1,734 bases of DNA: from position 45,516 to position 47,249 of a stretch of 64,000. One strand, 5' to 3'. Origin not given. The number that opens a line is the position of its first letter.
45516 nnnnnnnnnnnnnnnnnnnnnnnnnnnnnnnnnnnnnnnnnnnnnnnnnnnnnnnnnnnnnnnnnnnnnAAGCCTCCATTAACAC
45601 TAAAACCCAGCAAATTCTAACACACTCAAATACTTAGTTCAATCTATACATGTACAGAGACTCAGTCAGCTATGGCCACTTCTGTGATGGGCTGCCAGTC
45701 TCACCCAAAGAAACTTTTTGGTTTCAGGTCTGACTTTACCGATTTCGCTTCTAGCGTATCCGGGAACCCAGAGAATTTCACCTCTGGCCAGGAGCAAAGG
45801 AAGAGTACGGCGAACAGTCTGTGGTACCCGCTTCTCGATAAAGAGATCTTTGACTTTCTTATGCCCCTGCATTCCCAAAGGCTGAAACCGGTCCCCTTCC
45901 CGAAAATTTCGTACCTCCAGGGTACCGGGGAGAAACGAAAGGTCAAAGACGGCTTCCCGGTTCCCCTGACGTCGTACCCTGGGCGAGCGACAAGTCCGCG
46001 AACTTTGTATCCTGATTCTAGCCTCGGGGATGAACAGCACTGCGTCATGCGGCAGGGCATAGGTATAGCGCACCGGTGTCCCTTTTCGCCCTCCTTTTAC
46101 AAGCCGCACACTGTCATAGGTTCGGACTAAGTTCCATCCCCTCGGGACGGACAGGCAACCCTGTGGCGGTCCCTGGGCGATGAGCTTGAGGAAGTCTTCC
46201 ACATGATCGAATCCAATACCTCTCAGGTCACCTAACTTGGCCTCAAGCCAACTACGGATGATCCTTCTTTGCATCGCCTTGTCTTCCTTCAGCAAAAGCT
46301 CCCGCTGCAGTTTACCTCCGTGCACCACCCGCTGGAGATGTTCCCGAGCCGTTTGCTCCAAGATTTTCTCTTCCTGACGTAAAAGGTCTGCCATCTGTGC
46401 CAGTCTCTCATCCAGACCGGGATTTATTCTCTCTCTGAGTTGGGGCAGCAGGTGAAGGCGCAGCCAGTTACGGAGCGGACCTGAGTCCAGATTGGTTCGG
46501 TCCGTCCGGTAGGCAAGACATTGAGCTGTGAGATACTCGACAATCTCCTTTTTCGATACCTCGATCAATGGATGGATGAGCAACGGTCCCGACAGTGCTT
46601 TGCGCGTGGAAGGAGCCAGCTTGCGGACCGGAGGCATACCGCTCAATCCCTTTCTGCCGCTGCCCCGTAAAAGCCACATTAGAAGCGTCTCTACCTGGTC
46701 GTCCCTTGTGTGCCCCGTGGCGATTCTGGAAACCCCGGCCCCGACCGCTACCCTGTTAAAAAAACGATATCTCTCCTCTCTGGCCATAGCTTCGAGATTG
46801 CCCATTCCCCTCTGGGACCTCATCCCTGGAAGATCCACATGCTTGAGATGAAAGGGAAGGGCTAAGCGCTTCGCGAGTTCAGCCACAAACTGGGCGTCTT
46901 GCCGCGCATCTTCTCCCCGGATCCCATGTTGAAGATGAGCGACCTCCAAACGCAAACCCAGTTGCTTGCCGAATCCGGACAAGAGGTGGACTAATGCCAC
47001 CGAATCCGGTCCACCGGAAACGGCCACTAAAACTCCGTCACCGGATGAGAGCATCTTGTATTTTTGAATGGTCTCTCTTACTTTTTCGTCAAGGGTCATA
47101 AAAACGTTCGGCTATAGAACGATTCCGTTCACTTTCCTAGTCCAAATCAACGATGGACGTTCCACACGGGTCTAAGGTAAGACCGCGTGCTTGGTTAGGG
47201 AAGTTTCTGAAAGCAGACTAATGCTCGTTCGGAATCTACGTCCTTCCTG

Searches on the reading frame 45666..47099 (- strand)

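Call 31: search_protein_families(library=pfam, proteins=[window:45666-47099:-], max_evalue=0.00001)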
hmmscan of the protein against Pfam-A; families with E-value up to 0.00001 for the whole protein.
window:45666-47099:- (477 aa): 3 families
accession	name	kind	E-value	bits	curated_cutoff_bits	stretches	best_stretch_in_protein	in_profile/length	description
PF01171.26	ATP_bind_3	-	1.8e-45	155.4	27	1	23-214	2-180/182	PP-loop family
PF11734.13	TilS_C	-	4.1e-17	61.8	22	1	394-461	1-68/74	TilS substrate C-terminal domain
PF09179.16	TilS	-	6.8e-08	33.1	21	1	264-330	1-65/67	TilS substrate binding domain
